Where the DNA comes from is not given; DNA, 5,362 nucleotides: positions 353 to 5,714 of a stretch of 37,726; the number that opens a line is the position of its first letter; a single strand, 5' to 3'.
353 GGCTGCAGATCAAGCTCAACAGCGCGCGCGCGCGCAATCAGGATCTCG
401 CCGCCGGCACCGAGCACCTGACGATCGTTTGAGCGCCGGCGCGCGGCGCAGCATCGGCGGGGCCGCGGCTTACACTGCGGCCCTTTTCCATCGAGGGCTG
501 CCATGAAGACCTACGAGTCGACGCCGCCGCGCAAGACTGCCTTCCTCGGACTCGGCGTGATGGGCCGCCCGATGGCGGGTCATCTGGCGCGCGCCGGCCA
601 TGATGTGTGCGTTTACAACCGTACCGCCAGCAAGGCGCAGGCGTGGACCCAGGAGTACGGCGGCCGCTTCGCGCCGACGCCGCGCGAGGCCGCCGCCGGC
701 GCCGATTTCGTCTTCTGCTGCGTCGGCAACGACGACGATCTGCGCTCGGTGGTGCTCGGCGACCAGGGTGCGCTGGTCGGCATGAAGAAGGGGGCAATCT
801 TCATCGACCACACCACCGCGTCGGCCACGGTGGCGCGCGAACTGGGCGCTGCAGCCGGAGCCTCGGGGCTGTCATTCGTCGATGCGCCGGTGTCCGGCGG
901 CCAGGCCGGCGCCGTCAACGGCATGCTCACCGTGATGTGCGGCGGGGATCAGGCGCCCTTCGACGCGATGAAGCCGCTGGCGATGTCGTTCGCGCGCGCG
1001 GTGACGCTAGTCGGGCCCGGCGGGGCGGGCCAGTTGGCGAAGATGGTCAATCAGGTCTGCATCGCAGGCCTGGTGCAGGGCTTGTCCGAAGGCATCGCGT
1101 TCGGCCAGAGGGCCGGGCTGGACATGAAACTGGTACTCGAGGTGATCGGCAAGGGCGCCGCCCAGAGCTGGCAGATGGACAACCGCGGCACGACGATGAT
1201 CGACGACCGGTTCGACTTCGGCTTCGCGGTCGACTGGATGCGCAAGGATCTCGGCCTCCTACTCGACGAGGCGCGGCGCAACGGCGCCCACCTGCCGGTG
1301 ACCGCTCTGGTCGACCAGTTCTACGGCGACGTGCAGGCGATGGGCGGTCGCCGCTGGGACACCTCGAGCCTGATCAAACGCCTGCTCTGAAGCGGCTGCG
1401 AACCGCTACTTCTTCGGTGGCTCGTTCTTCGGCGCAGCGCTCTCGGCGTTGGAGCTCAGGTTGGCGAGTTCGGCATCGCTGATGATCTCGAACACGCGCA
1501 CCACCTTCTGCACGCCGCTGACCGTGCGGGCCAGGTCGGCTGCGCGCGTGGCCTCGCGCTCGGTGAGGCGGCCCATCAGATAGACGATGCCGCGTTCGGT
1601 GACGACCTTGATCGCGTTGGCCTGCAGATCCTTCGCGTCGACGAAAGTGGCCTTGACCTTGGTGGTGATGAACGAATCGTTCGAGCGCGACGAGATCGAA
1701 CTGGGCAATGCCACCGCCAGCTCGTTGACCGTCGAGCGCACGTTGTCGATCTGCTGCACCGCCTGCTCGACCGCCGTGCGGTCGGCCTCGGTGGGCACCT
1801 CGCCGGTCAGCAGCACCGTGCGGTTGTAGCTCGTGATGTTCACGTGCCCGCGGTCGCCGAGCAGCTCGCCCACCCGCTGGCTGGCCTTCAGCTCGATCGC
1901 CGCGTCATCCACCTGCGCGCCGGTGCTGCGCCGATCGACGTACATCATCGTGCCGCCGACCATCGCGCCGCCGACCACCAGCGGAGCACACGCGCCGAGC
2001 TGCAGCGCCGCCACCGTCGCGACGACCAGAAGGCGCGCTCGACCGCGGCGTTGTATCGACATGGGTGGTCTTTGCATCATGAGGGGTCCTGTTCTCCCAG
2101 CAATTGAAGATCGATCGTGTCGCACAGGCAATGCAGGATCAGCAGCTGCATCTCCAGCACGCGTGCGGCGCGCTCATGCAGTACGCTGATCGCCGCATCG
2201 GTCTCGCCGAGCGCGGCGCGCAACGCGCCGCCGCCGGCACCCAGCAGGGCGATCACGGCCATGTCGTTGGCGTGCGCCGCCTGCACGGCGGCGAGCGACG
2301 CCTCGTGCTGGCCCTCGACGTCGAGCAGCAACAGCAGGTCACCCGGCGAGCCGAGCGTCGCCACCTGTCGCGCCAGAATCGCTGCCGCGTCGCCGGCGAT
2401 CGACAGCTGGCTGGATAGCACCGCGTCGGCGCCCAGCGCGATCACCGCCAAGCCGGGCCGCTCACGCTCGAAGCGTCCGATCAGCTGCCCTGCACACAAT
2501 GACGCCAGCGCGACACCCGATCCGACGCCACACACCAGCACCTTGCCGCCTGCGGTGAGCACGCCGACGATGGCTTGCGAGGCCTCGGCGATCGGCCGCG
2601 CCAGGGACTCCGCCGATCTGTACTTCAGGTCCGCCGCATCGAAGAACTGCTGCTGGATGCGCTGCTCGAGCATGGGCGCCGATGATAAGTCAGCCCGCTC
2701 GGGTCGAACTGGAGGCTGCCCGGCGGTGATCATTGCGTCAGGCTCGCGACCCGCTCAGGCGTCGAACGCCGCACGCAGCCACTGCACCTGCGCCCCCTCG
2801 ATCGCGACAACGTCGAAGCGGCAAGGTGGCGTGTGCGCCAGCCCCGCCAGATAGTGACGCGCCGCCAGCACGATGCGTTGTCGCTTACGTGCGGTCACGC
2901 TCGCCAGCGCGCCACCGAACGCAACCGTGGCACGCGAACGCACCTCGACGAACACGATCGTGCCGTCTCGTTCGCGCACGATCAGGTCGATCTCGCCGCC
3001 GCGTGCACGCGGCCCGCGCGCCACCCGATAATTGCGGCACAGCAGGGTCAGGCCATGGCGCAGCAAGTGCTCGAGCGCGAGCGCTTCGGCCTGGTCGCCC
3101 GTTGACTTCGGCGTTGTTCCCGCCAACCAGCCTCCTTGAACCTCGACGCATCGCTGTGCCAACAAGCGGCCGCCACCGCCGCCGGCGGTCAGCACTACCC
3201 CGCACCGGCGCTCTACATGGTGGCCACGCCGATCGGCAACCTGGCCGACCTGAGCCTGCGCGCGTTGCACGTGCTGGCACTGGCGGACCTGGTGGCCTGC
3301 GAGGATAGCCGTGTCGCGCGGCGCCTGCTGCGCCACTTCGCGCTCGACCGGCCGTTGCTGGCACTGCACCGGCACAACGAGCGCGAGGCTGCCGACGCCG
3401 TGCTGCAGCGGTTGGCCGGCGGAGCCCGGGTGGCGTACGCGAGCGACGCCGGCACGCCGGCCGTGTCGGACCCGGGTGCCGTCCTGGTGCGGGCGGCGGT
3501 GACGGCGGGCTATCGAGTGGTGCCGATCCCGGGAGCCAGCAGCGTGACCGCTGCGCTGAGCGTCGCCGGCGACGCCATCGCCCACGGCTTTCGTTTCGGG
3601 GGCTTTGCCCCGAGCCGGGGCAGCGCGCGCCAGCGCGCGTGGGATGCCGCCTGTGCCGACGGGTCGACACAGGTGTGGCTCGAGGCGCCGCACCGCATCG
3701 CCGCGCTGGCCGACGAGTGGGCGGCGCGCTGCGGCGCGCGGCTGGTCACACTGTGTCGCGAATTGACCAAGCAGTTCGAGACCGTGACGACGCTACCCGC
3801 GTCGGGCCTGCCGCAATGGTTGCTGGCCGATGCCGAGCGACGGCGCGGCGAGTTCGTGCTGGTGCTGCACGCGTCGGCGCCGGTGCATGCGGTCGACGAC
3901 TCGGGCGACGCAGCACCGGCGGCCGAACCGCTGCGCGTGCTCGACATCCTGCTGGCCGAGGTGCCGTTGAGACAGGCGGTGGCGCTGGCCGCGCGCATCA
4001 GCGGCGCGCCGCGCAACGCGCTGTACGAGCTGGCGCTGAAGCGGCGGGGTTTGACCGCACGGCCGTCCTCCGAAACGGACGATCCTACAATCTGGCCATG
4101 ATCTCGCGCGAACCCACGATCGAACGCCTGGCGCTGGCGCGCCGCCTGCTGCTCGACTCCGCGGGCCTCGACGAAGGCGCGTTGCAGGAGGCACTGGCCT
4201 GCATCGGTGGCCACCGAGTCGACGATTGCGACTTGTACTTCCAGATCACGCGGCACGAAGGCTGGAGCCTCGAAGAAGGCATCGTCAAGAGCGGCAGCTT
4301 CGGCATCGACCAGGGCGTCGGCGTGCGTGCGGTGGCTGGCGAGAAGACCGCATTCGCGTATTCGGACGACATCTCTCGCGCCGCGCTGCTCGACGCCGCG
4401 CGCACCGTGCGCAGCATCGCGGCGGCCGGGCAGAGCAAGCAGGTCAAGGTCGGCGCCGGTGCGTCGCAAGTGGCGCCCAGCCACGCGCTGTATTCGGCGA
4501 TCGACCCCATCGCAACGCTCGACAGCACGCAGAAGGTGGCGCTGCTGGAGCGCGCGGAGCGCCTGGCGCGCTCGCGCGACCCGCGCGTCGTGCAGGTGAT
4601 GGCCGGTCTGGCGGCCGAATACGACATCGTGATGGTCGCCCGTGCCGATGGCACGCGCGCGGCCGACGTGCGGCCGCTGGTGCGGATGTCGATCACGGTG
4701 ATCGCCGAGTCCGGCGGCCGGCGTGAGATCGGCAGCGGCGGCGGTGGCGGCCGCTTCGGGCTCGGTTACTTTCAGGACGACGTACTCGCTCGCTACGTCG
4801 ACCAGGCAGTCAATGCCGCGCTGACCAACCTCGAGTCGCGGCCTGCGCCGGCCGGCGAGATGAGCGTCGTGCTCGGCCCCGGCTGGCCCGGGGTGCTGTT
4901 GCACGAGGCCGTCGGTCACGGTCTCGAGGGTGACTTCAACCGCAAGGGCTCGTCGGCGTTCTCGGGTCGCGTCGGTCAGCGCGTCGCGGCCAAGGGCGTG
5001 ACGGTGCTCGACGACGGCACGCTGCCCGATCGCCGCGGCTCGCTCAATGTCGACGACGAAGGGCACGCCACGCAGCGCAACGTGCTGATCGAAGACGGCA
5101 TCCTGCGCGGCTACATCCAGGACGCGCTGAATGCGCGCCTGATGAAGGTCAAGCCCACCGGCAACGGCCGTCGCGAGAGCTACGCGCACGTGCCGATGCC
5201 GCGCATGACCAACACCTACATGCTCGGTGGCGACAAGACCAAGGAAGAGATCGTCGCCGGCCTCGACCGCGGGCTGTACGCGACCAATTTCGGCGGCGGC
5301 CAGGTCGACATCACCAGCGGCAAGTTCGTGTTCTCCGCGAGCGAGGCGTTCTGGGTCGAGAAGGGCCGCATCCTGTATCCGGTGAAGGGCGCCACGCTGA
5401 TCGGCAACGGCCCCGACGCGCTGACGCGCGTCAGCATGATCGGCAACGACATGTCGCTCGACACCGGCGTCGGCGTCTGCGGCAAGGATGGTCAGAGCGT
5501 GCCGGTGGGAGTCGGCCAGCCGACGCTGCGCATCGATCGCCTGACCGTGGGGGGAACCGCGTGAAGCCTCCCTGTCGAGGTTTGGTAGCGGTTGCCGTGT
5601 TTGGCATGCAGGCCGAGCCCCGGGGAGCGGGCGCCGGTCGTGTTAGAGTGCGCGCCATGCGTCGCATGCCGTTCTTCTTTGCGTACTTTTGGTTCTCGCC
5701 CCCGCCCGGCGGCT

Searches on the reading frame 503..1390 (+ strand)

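Call 57: search_protein_families(library=pfam, proteins=[window:503-1390:+], max_evalue=0.0001)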
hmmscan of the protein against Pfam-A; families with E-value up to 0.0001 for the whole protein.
window:503-1390:+ (295 aa): 5 families
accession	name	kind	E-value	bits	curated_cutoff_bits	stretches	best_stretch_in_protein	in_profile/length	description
PF03446.21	NAD_binding_2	-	4e-49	167.1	21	1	12-171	2-161/161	NAD binding domain of 6-phosphogluconate dehydrogenase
PF14833.11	NAD_binding_11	-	6.7e-33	114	30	1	174-293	1-121/122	NAD-binding of NADP-dependent 3-hydroxyisobutyrate dehydrogenase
PF03807.23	F420_oxidored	-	3e-11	44.2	21.6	1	12-75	2-68/94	NADP oxidoreductase coenzyme F420-dependent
PF02826.25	2-Hacid_dh_C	-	2e-07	31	25.1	1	10-109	37-132/178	D-isomer specific 2-hydroxyacid dehydrogenase, NAD binding domain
PF01488.26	Shikimate_DH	-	2.3e-05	24.9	24.3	1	10-76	13-85/138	Shikimate / quinate 5-dehydrogenase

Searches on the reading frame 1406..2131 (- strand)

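Call 57: search_protein_families(library=pfam, proteins=[window:1406-2131:-], max_evalue=0.0001)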
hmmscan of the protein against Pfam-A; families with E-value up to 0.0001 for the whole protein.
window:1406-2131:- (241 aa): 1 family
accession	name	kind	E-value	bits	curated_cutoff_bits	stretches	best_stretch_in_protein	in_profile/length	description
PF04972.22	BON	-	1.6e-26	92.8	27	2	151-216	1-67/69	BON domain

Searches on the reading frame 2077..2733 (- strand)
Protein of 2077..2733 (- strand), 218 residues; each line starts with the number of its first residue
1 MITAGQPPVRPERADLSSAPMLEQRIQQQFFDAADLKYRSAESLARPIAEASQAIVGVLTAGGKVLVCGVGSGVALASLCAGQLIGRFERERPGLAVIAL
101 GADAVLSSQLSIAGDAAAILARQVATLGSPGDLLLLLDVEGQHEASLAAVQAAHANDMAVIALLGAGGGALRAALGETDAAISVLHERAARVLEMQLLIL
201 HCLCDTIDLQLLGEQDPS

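Call 57: search_protein_families(library=pfam, proteins=[window:2077-2733:-], max_evalue=0.0001)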
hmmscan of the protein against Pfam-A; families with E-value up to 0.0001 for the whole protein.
window:2077-2733:- (218 aa): 1 family
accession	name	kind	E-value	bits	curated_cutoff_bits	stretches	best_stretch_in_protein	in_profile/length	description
PF13580.11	SIS_2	-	3e-19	69.9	27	1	33-165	5-138/138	SIS domain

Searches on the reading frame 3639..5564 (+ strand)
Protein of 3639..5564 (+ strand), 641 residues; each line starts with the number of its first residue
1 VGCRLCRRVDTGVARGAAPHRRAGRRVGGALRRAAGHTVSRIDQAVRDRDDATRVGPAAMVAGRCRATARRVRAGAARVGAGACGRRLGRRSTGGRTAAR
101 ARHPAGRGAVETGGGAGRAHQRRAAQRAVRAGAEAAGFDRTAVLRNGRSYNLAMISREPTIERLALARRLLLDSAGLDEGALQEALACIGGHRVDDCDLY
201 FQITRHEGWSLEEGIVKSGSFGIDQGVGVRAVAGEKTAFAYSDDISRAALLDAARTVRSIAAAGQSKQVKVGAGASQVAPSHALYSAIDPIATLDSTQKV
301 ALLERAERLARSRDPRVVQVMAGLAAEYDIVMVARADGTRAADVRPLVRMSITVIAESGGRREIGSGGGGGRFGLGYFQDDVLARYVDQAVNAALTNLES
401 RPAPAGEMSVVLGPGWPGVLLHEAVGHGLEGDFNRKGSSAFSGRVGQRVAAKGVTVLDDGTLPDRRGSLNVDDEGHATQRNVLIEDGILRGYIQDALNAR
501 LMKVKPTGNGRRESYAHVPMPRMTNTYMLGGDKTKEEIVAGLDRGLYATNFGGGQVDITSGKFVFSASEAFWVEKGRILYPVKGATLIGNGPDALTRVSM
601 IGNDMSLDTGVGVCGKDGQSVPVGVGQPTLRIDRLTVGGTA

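Call 57: search_protein_families(library=pfam, proteins=[window:3639-5564:+], max_evalue=0.0001)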
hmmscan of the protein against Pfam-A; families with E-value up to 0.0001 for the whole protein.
window:3639-5564:+ (641 aa): 3 families
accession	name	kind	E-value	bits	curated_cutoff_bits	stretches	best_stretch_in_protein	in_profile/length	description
PF19289.4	PmbA_TldD_3rd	-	3.4e-68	229.5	22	1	406-639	2-220/220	PmbA/TldA metallopeptidase C-terminal domain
PF19290.4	PmbA_TldD_2nd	-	8.2e-19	68.5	20.9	1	290-398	2-109/109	PmbA/TldA metallopeptidase central domain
PF01523.21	PmbA_TldD_1st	-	3.5e-15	56.3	20.9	1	197-261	1-65/65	PmbA/TldA metallopeptidase domain 1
